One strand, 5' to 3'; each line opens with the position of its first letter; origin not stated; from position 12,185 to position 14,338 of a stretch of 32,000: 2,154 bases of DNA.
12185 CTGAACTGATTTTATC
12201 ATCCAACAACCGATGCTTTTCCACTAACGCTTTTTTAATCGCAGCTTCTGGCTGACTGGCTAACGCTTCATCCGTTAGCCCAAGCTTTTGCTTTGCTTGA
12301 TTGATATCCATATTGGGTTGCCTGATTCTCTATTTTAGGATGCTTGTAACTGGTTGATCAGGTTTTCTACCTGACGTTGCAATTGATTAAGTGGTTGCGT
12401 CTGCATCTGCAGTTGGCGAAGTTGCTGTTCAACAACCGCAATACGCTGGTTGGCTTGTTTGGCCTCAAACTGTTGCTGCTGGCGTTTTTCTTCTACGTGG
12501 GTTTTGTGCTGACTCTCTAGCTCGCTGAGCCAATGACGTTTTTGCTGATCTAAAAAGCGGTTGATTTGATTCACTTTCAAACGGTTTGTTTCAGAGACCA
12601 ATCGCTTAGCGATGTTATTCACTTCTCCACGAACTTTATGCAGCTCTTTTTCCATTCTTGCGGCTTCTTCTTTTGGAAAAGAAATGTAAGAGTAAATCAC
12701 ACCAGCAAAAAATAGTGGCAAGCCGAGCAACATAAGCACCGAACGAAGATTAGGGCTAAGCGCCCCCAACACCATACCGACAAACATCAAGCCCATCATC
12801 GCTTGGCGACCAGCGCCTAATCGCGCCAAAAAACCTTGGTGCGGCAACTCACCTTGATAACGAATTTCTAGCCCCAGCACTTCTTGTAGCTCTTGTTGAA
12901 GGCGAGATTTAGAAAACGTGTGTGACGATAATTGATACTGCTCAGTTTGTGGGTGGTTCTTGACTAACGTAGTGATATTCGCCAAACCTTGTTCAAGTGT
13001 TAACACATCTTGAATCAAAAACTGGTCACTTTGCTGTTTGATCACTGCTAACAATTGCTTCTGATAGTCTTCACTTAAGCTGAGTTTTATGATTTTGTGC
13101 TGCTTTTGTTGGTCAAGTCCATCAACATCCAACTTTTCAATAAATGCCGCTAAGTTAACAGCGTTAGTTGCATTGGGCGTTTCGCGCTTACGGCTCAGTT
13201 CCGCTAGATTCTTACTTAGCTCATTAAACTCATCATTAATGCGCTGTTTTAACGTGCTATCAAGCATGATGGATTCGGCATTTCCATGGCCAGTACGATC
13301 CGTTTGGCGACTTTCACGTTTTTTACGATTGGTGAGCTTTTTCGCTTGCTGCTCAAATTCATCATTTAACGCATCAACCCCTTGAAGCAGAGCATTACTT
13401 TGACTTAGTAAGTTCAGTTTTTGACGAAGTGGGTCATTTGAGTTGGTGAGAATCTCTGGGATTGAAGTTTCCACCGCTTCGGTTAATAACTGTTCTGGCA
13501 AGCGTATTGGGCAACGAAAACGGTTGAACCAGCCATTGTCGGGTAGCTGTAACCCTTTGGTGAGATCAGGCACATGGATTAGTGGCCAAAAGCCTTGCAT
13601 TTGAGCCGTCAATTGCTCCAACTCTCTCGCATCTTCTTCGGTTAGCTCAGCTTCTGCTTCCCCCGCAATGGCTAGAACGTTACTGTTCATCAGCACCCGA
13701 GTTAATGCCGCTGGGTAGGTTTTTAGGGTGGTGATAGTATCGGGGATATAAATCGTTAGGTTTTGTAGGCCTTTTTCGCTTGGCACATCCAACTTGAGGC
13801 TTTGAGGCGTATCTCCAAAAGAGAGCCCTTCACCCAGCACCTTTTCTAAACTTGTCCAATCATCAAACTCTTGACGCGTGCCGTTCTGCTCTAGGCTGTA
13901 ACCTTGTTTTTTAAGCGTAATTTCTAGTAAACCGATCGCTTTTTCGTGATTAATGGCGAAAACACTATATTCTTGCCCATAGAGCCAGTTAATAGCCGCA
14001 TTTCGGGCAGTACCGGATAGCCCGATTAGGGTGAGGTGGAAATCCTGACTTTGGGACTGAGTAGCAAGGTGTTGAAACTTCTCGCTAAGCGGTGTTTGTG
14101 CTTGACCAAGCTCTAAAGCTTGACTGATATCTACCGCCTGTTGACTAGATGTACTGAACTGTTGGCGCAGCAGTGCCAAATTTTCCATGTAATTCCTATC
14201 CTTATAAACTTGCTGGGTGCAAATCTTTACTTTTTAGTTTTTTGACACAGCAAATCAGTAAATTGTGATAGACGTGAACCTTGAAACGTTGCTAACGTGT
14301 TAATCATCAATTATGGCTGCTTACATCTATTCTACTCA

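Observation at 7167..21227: Candidate multi-gene conflict/signalling system: Hsp70-like ATPase, PP2C, two paralogous receptor kinases, degenerate-GTPase membrane protein and Ala/Gln/Ser protein, coupled to a DGR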

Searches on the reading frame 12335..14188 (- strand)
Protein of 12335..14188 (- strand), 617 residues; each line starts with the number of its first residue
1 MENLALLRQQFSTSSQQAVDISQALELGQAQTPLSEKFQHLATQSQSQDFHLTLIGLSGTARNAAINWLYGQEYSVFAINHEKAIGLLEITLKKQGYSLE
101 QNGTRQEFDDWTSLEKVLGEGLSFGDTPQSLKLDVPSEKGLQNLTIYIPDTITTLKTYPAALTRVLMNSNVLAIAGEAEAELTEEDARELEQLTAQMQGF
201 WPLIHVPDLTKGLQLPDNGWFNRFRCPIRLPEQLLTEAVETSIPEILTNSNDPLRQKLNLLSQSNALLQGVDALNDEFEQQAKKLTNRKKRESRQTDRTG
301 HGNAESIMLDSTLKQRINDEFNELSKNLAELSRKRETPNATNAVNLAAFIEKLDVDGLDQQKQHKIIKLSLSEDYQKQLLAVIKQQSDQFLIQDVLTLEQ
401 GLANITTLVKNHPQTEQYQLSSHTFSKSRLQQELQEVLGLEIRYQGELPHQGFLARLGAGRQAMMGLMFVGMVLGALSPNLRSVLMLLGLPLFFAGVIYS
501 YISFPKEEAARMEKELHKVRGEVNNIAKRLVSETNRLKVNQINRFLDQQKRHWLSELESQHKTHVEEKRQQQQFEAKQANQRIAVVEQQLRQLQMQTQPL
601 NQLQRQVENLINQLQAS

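Call 3: search_protein_families(library=pfam, proteins=[window:12335-14188:-], max_evalue=0.01)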
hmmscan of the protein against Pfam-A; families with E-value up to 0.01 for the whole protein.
window:12335-14188:- (617 aa): 0 families

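Call 4: search_protein_families(library=padloc, proteins=[window:12335-14188:-], max_evalue=0.01)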
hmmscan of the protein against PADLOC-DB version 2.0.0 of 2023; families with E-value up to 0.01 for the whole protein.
window:12335-14188:- (617 aa): 0 families

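Call 11: search_protein_families(library=ncbifam, proteins=[window:12335-14188:-], max_evalue=0.01)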
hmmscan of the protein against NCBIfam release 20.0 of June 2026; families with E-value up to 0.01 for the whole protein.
window:12335-14188:- (617 aa): 0 families

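Call 12: search_solved_structures(query=window:12335-14188:-, max_evalue=1)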
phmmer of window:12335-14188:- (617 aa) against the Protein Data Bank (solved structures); distinct sequences matched with E-value up to 1: 1.
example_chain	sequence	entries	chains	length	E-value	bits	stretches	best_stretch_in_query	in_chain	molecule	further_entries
4v65_BZ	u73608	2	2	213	0.63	11.6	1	571-614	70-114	50S ribosomal protein L1P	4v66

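Call 15: find_homologous_proteins(query=window:12335-14188:-)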
Query window:12335-14188:- (617 aa): 3 proteins with E <= 0.001 among 8000 candidates.
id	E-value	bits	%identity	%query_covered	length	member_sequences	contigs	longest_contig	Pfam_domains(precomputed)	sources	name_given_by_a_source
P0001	0.0e+0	1255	93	100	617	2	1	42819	-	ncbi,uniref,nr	ncbi:hypothetical protein [Vibrio methylphosphonaticus]|uniref:hypothetical protein n=1 Tax=Vibrio m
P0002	1.9e-289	979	74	100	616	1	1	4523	-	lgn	-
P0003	2.6e-112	394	37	94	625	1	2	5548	-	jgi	-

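Call 21: find_encoding_contigs(protein=P0003, flank=10000)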
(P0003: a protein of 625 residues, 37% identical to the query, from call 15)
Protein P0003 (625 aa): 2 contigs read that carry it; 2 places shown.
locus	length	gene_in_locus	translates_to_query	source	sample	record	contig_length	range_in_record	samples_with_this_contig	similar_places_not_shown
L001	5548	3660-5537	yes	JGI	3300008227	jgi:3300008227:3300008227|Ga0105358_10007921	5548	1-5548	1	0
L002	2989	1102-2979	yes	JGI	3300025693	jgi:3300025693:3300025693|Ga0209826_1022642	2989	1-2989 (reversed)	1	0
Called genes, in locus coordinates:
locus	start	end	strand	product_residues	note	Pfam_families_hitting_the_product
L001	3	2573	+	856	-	?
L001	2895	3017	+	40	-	PF03781:FGE-sulfatase (weak)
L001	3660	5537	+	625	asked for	-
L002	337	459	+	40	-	PF03781:FGE-sulfatase (weak)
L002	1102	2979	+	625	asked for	-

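Call 22: find_encoding_contigs(protein=P0001, flank=10000)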
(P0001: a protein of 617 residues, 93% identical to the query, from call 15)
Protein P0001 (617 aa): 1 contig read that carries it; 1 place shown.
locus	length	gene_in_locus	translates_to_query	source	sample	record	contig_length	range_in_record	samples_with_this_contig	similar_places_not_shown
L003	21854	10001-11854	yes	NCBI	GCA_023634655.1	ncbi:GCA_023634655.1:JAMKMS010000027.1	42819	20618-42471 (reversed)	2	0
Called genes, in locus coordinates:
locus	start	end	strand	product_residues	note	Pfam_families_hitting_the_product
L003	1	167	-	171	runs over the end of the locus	?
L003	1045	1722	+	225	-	-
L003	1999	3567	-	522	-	PF01541:GIY-YIG (weak)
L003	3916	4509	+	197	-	PF00589:Phage_integrase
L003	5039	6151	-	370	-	-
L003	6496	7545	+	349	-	PF05990:DUF900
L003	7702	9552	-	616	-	-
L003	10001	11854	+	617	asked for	-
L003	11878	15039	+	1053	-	PF00069:Pkinase, PF07714:PK_Tyr_Ser-Thr, PF03109:ABC1 (weak), PF03781:FGE-sulfatase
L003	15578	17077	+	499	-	PF00012:HSP70, PF06723:MreB_Mbl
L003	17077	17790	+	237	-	PF00481:PP2C (faint), PF13672:PP2C_2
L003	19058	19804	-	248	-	PF07366:SnoaL (faint), PF12680:SnoaL_2 (weak)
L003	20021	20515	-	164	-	PF14534:DUF4440 (weak), PF12680:SnoaL_2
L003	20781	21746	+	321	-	PF00356:LacI, PF13377:Peripla_BP_3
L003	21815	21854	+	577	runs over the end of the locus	PF00128:Alpha-amylase, PF16657:Malt_amylase_C (faint)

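Call 31: predict_structure(alignment_id=A2)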
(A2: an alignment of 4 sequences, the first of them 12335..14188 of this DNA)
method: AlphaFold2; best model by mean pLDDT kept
length: 617 residues; sequences in the alignment: 4
mean_pLDDT: 60.4   pTM: 0.36
mean pLDDT of the five models: 60.4, 58.9, 58.3, 52.8, 51.6
residues with pLDDT >= 90: 0; 70-90: 184; 50-70: 281; < 50: 152
segments of 3 or more residues with pLDDT < 50: 1-48, 70-78, 94-96, 102-104, 119-142, 198-218, 225-249, 252-258, 303-306, 453-455
pLDDT, mean of each block of 10 residues (from residue 1): 39 45 34 32 41 64 57 46 64 50 51 52 38 33 60 67 61 59 63 54 39 42 45 30 36 48 54 65 71 61 53 80 85 75 80 78 69 82 82 81 79 68 64 65 61 51 57 63 63 61 61 75 82 81 82 80 73 71 70 58 57 52
secondary structure, 60 per line:
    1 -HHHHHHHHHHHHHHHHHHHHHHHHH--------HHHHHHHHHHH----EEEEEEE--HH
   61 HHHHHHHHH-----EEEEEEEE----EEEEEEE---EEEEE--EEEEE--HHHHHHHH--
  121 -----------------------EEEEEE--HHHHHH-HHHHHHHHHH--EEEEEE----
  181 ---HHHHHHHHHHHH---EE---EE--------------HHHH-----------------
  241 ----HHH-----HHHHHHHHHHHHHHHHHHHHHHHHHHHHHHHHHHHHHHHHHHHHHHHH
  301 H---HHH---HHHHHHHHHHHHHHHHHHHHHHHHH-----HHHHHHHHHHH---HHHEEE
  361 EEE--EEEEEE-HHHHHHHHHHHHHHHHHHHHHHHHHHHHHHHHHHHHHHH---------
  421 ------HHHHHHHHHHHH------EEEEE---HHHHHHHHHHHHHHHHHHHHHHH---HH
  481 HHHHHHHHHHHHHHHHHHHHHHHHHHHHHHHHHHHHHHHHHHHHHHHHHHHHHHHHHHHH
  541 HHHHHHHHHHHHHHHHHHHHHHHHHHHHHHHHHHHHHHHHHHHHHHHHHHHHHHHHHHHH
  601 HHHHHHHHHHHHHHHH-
elements in order: H2-26 H35-45 E50-56 H59-69 E75-82 E87-93 E97-101 E104-108 H111-118 E144-149 H152-157 H159-168 E171-176 H184-195 H220-223 H253-301 H311-335 H341-351 E358-363 E366-371 H373-411 H427-438 E445-449 H453-475 H479-616

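Call 34: search_protein_representatives(alignment_id=A2)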
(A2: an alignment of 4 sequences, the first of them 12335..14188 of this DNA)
Query: 4 sequences, 617 profile positions. Proteins with E-value up to 0.001 (for the whole library): 390; up to 1e-10: 263; up to 1e-30: 124. The best 150 are listed.
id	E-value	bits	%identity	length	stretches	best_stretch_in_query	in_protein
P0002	0.0e+00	1169.1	-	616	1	1-616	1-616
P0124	2.6e-189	647.0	-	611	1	4-603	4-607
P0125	3.5e-181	620.1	-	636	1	1-613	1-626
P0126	5.8e-169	579.7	-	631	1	1-615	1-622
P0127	1.1e-144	499.5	-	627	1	7-616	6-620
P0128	3.3e-144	498.0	-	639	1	5-613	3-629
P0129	4.6e-141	487.6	-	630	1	7-610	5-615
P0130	3.3e-122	425.3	-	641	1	10-611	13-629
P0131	3.7e-122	425.1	-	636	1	7-614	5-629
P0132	1.3e-118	413.4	-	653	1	7-613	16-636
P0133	1.1e-117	410.4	-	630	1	1-615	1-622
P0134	1.4e-116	406.7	-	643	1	9-614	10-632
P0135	9.6e-116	403.9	-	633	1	13-612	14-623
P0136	1.6e-112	393.3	-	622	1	9-607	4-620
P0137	3.7e-102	359.1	-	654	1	7-612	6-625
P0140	2.8e-100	352.9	-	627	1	8-610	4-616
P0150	1.8e-82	294.0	-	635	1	7-607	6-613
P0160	8.6e-74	265.4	-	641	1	13-610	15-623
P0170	4.4e-65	236.6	-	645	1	15-610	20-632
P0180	3.9e-61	223.6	-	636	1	9-605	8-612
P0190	1.2e-56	208.7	-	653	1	4-613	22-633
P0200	1.4e-52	195.3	-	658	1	16-614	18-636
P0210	8.4e-47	176.2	-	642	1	15-611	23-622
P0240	8.5e-33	130.0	-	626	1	12-613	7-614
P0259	2.4e-26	108.7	-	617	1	20-603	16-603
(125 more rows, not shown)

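Call 40: search_solved_structures(query=A3, max_evalue=10)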
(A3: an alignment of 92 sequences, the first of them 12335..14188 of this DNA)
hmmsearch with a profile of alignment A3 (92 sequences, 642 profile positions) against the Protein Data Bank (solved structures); distinct sequences matched with E-value up to 10: 17.
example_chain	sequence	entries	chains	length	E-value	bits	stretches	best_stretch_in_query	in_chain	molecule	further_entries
6j72_A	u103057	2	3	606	0.0006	21.4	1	515-622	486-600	Isoniazid inducible gene protein IniA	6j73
1wdz_A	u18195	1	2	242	0.087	14.2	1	545-616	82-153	insulin receptor substrate p53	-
1y2o_A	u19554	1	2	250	0.092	14.1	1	545-616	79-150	BAI1-associated protein 2 isoform 1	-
8wy1_A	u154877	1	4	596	0.093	14.1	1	559-621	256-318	Glycosyltransferase 36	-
2ykt_A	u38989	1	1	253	0.094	14.1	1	545-616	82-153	BRAIN-SPECIFIC ANGIOGENESIS INHIBITOR 1-ASSOCIATED PROTEIN 2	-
1q08_A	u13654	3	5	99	0.094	14.1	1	585-621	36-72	Zn(II)-responsive regulator of zntA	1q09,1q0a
1eq7_A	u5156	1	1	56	0.25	12.7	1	598-639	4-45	OUTER MEMBRANE LIPOPROTEIN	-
2xzr_A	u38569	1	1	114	0.31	12.4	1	575-635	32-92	IMMUNOGLOBULIN-BINDING PROTEIN EIBD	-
1kfm_A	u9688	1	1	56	0.37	12.1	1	598-639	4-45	MAJOR OUTER MEMBRANE LIPOPROTEIN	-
8r3y_L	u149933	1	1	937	0.61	11.4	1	318-376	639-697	Lethal(2) giant larvae protein homolog 1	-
2o3e_A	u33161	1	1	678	0.84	11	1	246-435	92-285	Neurolysin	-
1i1i_P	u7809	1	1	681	0.84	11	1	246-435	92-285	NEUROLYSIN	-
9y5f_A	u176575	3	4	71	1.3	10.4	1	581-633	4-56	rv-SNARE/sc-t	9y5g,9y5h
4cem_A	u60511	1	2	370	1.5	10.2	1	559-632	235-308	REGULATOR OF NONSENSE TRANSCRIPTS 2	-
2zdi_A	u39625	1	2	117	3.6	8.9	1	585-633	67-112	Prefoldin subunit beta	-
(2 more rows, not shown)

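Call 54: predict_structure(alignment_id=A3)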
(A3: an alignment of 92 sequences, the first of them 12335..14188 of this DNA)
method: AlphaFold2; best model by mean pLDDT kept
length: 617 residues; sequences in the alignment: 92
mean_pLDDT: 89.9   pTM: 0.68
mean pLDDT of the five models: 89.9, 89.7, 88.7, 88.7, 87.7
residues with pLDDT >= 90: 408; 70-90: 192; 50-70: 17; < 50: 0
segments of 3 or more residues with pLDDT < 50: none
pLDDT, mean of each block of 10 residues (from residue 1): 90 97 94 95 91 94 91 66 78 91 92 87 77 88 91 89 92 95 94 94 91 84 93 89 91 94 95 96 96 87 73 92 95 92 93 93 91 93 93 94 92 85 90 88 86 82 80 75 78 85 88 93 93 94 95 93 89 91 96 95 98 95
secondary structure, 60 per line:
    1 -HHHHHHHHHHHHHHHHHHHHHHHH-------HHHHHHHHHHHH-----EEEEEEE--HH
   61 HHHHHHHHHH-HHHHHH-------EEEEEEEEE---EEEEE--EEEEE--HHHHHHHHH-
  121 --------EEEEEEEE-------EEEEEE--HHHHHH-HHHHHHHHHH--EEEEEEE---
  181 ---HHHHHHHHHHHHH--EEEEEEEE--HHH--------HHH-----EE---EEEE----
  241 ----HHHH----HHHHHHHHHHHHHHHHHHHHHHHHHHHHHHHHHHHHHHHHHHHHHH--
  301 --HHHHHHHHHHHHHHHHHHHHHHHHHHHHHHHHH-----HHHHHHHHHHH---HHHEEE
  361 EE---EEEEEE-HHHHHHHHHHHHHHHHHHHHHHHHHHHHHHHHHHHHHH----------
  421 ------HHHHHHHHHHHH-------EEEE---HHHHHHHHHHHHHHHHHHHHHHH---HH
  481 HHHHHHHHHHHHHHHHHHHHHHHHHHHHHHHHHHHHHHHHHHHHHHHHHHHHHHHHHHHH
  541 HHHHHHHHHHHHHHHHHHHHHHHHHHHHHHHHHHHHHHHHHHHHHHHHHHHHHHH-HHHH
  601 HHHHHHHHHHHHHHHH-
elements in order: H2-25 H33-44 E50-56 H59-70 H72-77 E85-93 E97-101 E104-108 H111-119 E129-136 E144-149 H152-157 H159-168 E171-177 H184-196 E199-206 E233-236 H245-248 H253-298 H303-335 H341-351 E358-362 E366-371 H373-410 H427-438 E446-449 H453-475 H479-595 H597-616

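Call 57: fold_search(model_id=the predicted structure, library=pdb)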
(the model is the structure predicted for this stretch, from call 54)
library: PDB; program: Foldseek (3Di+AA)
matches with E <= 10: 513; with E <= 0.001: 49
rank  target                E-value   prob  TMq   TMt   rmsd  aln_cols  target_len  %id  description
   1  2j69_A                1.1e-11  1.00  0.25  0.23  57.9       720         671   10  Bacterial dynamin-like protein BDLP (released 2006-12-04)
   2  5owv_C                9.5e-11  1.00  0.35  0.36  31.7       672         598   12  An oligomerised bacterial dynamin pair provides a mechanism for the long-range sensing and tethering of membranes (released 2018-09-05)
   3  5oxf_C                3.2e-10  1.00  0.30  0.30  30.7       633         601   11  An oligomerised bacterial dynamin pair provides a mechanism for the long range sensing and tethering of membranes (released 2018-09-05)
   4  4whj_A                5.5e-10  1.00  0.23  0.25  32.7       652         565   12  Myxovirus Resistance Protein 2 (MxB) (released 2014-10-29)
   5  6j72                  9.8e-10  1.00  0.24  0.25  48.8       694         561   12  Crystal structure of IniA from Mycobacterium smegmatis with GTP bound (released 2019-09-11)
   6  2j68                  3.3e-09  1.00  0.24  0.22  49.3       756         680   11  Bacterial dynamin-like protein BDLP, GDP bound (released 2006-12-04)
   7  6j73_B                4.0e-09  1.00  0.25  0.27  55.2       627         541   11  Crystal structure of IniA from Mycobacterium smegmatis (released 2019-09-11)
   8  6j73_A                4.4e-09  1.00  0.22  0.25  56.4       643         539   13  Crystal structure of IniA from Mycobacterium smegmatis (released 2019-09-11)
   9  5oxf_A                7.6e-09  1.00  0.23  0.21  19.0       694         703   12  An oligomerised bacterial dynamin pair provides a mechanism for the long range sensing and tethering of membranes (released 2018-09-05)
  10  5owv_B                2.8e-08  1.00  0.23  0.24  27.3       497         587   12  An oligomerised bacterial dynamin pair provides a mechanism for the long-range sensing and tethering of membranes (released 2018-09-05)
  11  5oxf_B                5.9e-08  1.00  0.25  0.26  29.9       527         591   13  An oligomerised bacterial dynamin pair provides a mechanism for the long range sensing and tethering of membranes (released 2018-09-05)
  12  5gtm_A                6.8e-08  1.00  0.22  0.25  26.5       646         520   10  Modified human MxA, nucleotide-free form (released 2017-05-31)
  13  5wp9_A                3.2e-07  1.00  0.29  0.30  23.1       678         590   11  Structural Basis of Mitochondrial Receptor Binding and Constriction by Dynamin-Related Protein 1 (released 2018-06-20)
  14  5go4                  4.6e-07  1.00  0.27  0.38  28.4       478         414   10  Truncated mitofusin-1, nucleotide-free (released 2017-01-25)
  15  5gns                  4.6e-07  1.00  0.25  0.38  30.0       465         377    9  Structures of human Mitofusin 1 provide insight into mitochondrial tethering (released 2016-12-07)
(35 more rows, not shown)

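Call 58: find_encoding_contigs(protein=P0150, flank=10000, max_places=3)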
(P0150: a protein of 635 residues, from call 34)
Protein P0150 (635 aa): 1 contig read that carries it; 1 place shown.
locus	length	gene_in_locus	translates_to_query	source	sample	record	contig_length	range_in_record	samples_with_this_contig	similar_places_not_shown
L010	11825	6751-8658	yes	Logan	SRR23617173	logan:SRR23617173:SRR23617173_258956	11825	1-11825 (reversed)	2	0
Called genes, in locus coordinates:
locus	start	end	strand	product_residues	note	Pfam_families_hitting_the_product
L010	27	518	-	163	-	-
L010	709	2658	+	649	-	PF00069:Pkinase, PF07714:PK_Tyr_Ser-Thr, PF03109:ABC1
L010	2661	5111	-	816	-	-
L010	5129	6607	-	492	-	-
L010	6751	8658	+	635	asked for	-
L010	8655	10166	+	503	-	PF00012:HSP70, PF06723:MreB_Mbl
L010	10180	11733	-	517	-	PF12773:DZR, PF13240:Zn_Ribbon_1 (faint), PF08238:Sel1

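Call 59: find_encoding_contigs(protein=P0200, flank=10000, max_places=3)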
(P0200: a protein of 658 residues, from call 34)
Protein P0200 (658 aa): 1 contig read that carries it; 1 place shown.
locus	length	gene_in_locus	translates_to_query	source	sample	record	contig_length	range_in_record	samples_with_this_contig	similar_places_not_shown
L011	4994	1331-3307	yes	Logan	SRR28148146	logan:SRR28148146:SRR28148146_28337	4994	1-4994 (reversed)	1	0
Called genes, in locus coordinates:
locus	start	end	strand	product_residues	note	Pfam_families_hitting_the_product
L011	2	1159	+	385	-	?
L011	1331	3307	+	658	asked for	-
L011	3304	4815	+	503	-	PF00012:HSP70, PF06723:MreB_Mbl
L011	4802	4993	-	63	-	?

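Call 60: find_encoding_contigs(protein=P0240, flank=10000, max_places=3)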
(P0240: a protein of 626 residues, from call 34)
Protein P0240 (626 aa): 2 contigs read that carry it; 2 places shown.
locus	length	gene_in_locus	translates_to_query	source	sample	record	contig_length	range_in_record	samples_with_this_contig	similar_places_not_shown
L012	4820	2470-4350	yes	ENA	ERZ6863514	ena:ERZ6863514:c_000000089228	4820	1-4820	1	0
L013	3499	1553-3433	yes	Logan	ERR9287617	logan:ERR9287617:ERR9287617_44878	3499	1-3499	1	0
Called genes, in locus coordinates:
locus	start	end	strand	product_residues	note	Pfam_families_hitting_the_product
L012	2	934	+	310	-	?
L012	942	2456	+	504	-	PF00012:HSP70, PF06723:MreB_Mbl (weak)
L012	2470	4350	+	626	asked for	-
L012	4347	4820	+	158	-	?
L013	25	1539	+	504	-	PF00012:HSP70, PF06723:MreB_Mbl (weak)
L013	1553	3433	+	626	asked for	-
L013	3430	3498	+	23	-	?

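Call 61: find_encoding_contigs(protein=P0259, flank=10000, max_places=3)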
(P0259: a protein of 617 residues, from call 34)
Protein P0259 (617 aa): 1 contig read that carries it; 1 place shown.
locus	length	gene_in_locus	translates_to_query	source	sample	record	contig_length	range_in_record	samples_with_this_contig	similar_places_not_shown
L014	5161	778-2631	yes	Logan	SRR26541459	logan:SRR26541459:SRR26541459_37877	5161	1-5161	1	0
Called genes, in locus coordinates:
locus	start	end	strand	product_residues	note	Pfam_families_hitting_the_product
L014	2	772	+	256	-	?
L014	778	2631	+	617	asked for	-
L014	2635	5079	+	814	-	PF03781:FGE-sulfatase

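Call 70: search_protein_families(library=phrogs, proteins=[window:12335-14188:-], max_evalue=0.001)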
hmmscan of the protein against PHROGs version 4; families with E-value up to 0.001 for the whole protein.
window:12335-14188:- (617 aa): 0 families

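Call 84: search_dna_similar(query=window:12335-14188:-, collection=plasmids, mode=protein, max_evalue=0.00001)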
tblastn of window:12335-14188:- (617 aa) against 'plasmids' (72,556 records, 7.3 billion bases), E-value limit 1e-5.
No match.

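Call 85: search_dna_similar(query=window:12335-14188:-, collection=phages, mode=protein, max_evalue=0.00001)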
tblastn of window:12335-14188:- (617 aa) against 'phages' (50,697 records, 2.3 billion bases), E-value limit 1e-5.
No match.
